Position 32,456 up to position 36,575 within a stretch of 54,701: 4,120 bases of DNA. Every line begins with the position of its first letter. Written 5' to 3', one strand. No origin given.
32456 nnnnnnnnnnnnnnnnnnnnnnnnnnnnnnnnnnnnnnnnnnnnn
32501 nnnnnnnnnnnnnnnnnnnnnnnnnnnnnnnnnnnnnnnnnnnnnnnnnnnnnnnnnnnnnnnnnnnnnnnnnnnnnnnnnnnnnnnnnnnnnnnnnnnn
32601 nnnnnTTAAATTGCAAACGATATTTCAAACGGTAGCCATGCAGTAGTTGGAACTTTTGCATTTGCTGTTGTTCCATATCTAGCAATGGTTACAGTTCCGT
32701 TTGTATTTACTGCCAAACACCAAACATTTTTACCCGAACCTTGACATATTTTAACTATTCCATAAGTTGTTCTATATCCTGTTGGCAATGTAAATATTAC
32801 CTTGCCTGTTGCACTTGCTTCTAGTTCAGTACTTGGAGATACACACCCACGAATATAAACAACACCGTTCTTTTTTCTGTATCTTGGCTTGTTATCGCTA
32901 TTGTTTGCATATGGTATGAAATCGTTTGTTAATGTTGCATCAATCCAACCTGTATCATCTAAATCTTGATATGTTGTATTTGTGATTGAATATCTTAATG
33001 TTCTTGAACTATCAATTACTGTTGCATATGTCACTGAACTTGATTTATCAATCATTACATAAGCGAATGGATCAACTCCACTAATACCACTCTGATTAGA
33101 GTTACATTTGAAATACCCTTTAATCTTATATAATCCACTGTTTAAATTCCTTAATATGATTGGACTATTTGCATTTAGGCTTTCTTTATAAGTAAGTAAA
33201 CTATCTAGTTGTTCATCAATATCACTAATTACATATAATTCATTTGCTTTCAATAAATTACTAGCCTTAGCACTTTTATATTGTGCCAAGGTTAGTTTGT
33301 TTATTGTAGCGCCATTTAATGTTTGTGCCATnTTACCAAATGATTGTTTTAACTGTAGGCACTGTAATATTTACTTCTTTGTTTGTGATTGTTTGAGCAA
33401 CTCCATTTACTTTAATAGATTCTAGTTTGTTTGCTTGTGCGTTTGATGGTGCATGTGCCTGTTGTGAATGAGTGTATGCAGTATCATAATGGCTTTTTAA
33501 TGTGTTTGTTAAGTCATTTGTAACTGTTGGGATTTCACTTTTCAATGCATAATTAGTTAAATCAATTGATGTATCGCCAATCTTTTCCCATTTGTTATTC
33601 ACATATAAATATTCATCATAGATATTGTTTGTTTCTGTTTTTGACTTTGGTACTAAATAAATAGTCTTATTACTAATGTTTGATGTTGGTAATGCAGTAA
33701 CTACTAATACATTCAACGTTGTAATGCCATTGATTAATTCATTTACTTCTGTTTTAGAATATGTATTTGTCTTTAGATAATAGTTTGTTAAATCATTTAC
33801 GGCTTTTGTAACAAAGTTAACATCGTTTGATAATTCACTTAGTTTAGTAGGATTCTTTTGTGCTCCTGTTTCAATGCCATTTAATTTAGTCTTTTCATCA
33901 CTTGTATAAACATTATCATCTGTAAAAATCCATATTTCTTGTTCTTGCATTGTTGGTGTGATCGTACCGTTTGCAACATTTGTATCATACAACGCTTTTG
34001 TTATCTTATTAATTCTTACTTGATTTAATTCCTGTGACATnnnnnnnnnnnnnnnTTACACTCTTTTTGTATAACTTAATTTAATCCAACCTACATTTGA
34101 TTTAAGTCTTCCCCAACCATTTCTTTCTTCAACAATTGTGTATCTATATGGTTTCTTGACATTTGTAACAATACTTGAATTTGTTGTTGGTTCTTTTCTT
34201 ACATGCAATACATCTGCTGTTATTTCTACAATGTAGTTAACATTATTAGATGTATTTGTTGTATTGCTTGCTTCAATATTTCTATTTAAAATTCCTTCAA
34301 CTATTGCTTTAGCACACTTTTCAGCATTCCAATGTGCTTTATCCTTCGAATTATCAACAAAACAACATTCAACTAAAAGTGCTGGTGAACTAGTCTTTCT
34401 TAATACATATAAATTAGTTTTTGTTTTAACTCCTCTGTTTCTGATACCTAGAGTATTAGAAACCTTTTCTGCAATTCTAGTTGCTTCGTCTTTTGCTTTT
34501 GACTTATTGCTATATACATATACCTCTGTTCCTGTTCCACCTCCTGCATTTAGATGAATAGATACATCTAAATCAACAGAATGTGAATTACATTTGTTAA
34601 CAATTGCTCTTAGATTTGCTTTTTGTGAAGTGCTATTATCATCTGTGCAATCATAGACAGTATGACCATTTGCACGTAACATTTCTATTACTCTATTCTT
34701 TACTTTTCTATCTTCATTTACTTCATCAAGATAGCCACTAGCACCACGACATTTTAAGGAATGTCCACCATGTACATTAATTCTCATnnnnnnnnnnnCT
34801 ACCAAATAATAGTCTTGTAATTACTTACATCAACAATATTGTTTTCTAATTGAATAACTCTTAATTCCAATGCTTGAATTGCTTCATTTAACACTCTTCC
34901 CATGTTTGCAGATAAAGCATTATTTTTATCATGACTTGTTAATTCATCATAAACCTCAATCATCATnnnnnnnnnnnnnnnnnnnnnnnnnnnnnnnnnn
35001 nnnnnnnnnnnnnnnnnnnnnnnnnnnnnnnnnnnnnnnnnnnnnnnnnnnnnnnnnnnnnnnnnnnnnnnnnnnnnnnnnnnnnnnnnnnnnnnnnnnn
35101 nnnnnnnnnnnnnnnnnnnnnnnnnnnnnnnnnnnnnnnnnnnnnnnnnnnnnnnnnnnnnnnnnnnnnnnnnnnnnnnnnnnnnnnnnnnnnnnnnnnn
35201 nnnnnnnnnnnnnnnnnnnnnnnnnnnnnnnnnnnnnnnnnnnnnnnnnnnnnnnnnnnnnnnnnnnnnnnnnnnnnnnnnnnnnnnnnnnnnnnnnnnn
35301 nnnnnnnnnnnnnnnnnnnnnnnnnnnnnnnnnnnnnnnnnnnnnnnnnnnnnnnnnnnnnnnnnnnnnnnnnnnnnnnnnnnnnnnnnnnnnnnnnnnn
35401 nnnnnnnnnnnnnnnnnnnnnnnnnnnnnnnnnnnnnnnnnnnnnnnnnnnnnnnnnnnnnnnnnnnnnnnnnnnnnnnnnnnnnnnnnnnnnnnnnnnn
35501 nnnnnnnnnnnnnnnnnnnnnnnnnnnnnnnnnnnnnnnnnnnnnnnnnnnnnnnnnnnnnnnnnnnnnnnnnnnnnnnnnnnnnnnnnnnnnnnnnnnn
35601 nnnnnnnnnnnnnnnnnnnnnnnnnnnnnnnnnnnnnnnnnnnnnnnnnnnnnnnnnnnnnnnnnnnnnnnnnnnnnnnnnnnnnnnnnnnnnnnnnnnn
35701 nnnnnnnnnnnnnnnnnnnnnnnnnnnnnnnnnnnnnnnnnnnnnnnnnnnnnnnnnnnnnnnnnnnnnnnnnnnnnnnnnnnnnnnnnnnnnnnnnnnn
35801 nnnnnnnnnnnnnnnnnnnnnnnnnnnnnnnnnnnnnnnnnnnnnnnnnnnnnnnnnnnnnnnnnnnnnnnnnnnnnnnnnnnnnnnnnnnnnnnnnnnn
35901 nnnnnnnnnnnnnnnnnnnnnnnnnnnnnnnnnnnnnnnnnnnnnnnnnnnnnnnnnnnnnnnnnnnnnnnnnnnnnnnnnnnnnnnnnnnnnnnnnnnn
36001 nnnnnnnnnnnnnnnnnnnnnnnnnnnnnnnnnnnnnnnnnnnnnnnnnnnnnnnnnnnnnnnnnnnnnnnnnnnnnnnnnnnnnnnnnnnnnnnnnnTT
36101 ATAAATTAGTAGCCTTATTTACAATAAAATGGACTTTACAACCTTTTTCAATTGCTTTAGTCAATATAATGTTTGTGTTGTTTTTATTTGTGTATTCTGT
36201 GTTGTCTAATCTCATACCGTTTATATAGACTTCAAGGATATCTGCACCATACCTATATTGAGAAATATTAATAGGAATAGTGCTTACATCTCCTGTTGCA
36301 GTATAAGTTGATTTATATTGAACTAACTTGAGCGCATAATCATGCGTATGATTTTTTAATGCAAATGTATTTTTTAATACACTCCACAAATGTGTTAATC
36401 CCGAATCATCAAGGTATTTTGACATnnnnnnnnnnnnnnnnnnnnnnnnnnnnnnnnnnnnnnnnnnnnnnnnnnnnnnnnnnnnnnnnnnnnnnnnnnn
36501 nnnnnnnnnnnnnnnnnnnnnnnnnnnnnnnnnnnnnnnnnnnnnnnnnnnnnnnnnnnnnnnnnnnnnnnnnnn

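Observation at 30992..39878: Receptor-binding, tail-fibre, esterase and endolysin block inserted between the early region and the terminase, uncoupled from the holin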

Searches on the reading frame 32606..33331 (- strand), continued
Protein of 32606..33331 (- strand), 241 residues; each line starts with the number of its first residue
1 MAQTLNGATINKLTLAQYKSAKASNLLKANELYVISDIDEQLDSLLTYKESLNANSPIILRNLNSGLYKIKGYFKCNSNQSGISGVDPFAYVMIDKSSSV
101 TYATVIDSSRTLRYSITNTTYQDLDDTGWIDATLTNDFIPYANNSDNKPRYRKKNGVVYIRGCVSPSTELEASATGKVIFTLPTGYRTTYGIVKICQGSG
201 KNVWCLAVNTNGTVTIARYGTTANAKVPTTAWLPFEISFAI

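Call 47: fold_search(model_id=the predicted structure, library=pdb)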
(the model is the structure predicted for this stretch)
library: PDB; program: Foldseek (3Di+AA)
matches with E <= 10: 580; with E <= 0.001: 1
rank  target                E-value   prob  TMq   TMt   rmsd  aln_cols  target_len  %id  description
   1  3d8m                  8.6e-04  1.00  0.30  0.46   7.6       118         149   15  Crystal structure of a chimeric receptor binding protein from lactococcal phages subspecies TP901-1 and p2 (released 2009-04-14)
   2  9nxp_A                1.9e-03  1.00  0.35  0.37   8.7       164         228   15  Pseudomonas phage Pa223 tail needle (released 2025-08-06)
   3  2bsd_A                2.2e-03  1.00  0.31  0.29  12.7       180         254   16  Structure of Lactococcal Bacteriophage p2 Receptor Binding Protein (released 2005-11-02)
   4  3da0_B                2.8e-03  1.00  0.33  0.55   3.1       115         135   14  Crystal structure of a cleaved form of a chimeric receptor binding protein from Lactococcal phages subspecies TP901-1  (released 2009-06-09)
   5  3da0_C                2.8e-03  1.00  0.31  0.52   3.7       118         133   17  Crystal structure of a cleaved form of a chimeric receptor binding protein from Lactococcal phages subspecies TP901-1  (released 2009-06-09)
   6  3da0_A                3.2e-03  1.00  0.31  0.52   3.6       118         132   17  Crystal structure of a cleaved form of a chimeric receptor binding protein from Lactococcal phages subspecies TP901-1  (released 2009-06-09)
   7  2bse_A                3.4e-03  1.00  0.33  0.66   3.8       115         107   13  Structure of Lactococcal Bacteriophage p2 Receptor Binding Protein in complex with a llama VHH domain (released 2005-11-02)
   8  1zru_B                4.2e-03  0.99  0.28  0.27  12.8       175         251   16  structure of the lactophage p2 receptor binding protein in complex with glycerol (released 2006-03-28)
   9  7qrj_B                5.2e-03  1.00  0.30  0.39   7.9       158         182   14  Crystal structure of Zamilon vitis protein Zav_19 (released 2023-01-25)
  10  4ios_B                5.5e-03  1.00  0.30  0.66   3.1        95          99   10  Structure of phage TP901-1 RBP (ORF49) in complex with nanobody 11. (released 2013-03-20)
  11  7qrj_A                5.8e-03  1.00  0.29  0.38   8.4       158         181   14  Crystal structure of Zamilon vitis protein Zav_19 (released 2023-01-25)
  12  2x53_A                5.8e-03  1.00  0.32  0.30  12.5       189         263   13  Structure of the phage p2 baseplate in its activated conformation with Sr (released 2010-02-16)
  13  4ios_A                6.1e-03  1.00  0.33  0.70   3.6       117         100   10  Structure of phage TP901-1 RBP (ORF49) in complex with nanobody 11. (released 2013-03-20)
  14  4v96_Bd               6.5e-03  1.00  0.32  0.45   3.5       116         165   10  The structure of a 1.8 MDa viral genome injection device suggests alternative infection mechanisms (released 2014-07-09)
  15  1zru_A                6.8e-03  0.99  0.30  0.28  13.1       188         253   15  structure of the lactophage p2 receptor binding protein in complex with glycerol (released 2006-03-28)
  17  6r5w_A                8.9e-03  1.00  0.35  0.48   3.5       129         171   14  Crystal structure of the receptor binding protein (gp15) of Listeria phage PSA (released 2019-10-30)
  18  2f0c_B                9.9e-03  1.00  0.33  0.51   3.3       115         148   10  Structure of the Receptor Binding Protein (ORF49, bbp) from lactophage tp901-1 (released 2006-03-28)
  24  2f0c_A                1.8e-02  1.00  0.33  0.50   3.6       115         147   10  Structure of the Receptor Binding Protein (ORF49, bbp) from lactophage tp901-1 (released 2006-03-28)
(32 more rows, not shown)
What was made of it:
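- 32606..33331 (-): K: receptor-binding protein, 241 aa, with a TP901-1/p2-type head. Foldseek hits lactococcal RBPs and Listeria PSA gp15 (call 47).
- On Lactococcal-type siphovirus RBP (TP901-1 BppL / p2 ORF18 head): Foldseek PDB hits to 3d8m, 3da0, 2bse, 4ios, 2f0c and 6r5w have probability about 1.0, target TM 0.46-0.70 and rmsd 3.1-3.8 A over ~115 residues for the head-domain hits (7.6 A for the top hit 3d8m) (call 47).
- Closest known: Lactococcal phage TP901-1/Tuc2009 baseplate. Same: K's head has the same fold (call 47).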

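Call 81: search_protein_families(library=pfam, proteins=[L019:9003-10001:+], max_evalue=0.05)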
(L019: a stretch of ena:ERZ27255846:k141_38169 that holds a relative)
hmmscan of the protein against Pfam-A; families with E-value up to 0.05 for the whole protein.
L019:9003-10001:+ (332 aa): 6 families
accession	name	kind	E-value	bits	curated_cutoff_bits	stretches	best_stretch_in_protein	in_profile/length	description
PF18667.6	BppU_IgG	-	2.3e-13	50.6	27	1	240-325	5-94/96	Baseplate upper protein immunoglobulin like domain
PF24850.1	CC_BshC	-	0.001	19.4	27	1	168-235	43-110/159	Bacillithiol biosynthesis BshC, C-terminal coiled-coil domain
PF13148.11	DUF3987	-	0.0068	16.1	27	1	166-234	247-317/364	Protein of unknown function (DUF3987)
PF01576.24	Myosin_tail_1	-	0.022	13.1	38.1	1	177-246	72-140/1081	Myosin tail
PF25522.1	OB_cyt-4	-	0.041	14.8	27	0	117-143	49-75/77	Mitochondrial protein cyt-4, OB-fold domain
PF15368.11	BioT2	-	0.045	14.1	27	0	134-193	62-121/170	Spermatogenesis family BioT2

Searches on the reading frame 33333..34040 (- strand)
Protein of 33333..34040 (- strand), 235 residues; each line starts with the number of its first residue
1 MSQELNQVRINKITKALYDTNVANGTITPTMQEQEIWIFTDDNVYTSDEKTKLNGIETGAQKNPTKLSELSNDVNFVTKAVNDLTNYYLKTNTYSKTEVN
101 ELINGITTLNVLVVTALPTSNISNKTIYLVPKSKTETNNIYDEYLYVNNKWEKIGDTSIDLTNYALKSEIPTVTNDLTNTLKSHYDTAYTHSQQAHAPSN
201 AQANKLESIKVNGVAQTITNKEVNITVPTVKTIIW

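Call 5: search_protein_families(library=pfam, proteins=[window:33333-34040:-], max_evalue=0.01)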
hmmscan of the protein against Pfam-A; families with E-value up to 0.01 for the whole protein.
window:33333-34040:- (235 aa): 0 families

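Call 6: search_protein_families(library=phrogs, proteins=[window:33333-34040:-], max_evalue=0.01)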
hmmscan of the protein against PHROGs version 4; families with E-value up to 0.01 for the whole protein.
window:33333-34040:- (235 aa): 3 families
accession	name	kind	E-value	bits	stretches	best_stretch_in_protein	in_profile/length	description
phrog_24103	-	unknown function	3.4e-17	64.1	1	62-181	84-195/197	-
phrog_38190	-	unknown function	2.5e-06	28.2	1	199-229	38-68/351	-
phrog_35541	-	unknown function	0.00032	20.6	1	90-184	68-160/532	-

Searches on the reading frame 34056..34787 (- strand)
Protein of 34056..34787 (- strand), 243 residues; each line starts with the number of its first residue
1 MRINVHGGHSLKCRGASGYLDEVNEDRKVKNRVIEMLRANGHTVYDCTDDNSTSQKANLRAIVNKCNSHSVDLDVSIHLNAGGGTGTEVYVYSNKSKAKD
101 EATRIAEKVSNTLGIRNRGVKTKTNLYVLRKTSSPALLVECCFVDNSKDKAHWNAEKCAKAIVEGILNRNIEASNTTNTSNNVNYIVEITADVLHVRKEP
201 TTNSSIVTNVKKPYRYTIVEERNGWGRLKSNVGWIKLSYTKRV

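Call 5: search_protein_families(library=pfam, proteins=[window:34056-34787:-], max_evalue=0.01)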
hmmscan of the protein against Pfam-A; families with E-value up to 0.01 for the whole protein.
window:34056-34787:- (243 aa): 3 families
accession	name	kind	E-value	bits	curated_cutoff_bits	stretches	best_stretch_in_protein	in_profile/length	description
PF01520.23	Amidase_3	-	1.4e-28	100.5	27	1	7-167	5-169/174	N-acetylmuramoyl-L-alanine amidase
PF08239.17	SH3_3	-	2.3e-06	28.1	27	1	193-239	2-52/54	Bacterial SH3 domain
PF06347.19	SH3_4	-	0.0022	18.2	24.1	1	195-236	6-50/56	Bacterial SH3 domain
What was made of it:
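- Checked: Endolysin 34056..34787: Amidase_3 at 1.4e-28 plus SH3_3 (call 5).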

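Call 6: search_protein_families(library=phrogs, proteins=[window:34056-34787:-], max_evalue=0.01)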
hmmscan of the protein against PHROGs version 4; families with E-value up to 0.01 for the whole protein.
window:34056-34787:- (243 aa): 10 families
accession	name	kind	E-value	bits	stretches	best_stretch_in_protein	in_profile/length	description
phrog_435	-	lysis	8.8e-73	247.1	1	1-236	113-371/556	endolysin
phrog_12727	-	lysis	4.7e-26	93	1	2-218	163-385/393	endolysin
phrog_2742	-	lysis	2.7e-22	80.6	1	6-201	7-214/318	endolysin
phrog_1794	-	lysis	2.5e-19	70.9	1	93-243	185-330/336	amidase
phrog_489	-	lysis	7.6e-17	62.3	1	3-211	170-399/459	endolysin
phrog_17214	-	lysis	1.1e-08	36.1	1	35-203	42-222/322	endolysin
phrog_13214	-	unknown function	5e-06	27.3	1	116-149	18-52/55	-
phrog_9482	-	unknown function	1.1e-05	26.5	1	138-178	2-44/129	-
phrog_16339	-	unknown function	0.0082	16.8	0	183-237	65-118/206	-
phrog_24053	-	unknown function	0.0096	15.7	0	19-74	141-193/515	-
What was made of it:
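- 34056..34787 (-): I: endolysin (N-acetylmuramoyl-L-alanine amidase plus SH3b), with no signal or TM segment. Amidase_3 at 1.4e-28 and SH3_3 at 2.3e-6 (call 5). phrog_435 endolysin at 8.8e-73 (call 6).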

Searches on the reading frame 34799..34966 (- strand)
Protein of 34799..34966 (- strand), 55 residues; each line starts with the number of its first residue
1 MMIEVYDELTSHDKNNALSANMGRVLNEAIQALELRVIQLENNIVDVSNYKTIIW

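Call 9: search_protein_families(library=pfam, proteins=[window:34799-34966:-], max_evalue=0.01)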
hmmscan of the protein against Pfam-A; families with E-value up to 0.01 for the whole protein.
window:34799-34966:- (55 aa): 1 family
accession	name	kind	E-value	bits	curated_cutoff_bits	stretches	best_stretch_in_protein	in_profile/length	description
PF22337.1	Phage_fiber_rpt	-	4.2e-10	39.6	27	1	5-33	1-29/34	Phage tail fiber repeats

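Call 10: search_protein_families(library=phrogs, proteins=[window:34799-34966:-], max_evalue=0.01)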
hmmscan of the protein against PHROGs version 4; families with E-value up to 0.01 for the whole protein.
window:34799-34966:- (55 aa): 0 families

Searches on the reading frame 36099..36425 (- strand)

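Call 5: search_protein_families(library=pfam, proteins=[window:36099-36425:-], max_evalue=0.01)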
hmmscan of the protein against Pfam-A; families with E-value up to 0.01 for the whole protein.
window:36099-36425:- (108 aa): 0 families

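Call 6: search_protein_families(library=phrogs, proteins=[window:36099-36425:-], max_evalue=0.01)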
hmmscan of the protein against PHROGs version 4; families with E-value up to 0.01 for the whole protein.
window:36099-36425:- (108 aa): 2 families
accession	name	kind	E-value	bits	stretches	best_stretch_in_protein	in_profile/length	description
phrog_38707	-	unknown function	0.0022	17.7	1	38-98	250-310/675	-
phrog_32314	-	head and packaging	0.0035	16.5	1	42-106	197-260/987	virion structural protein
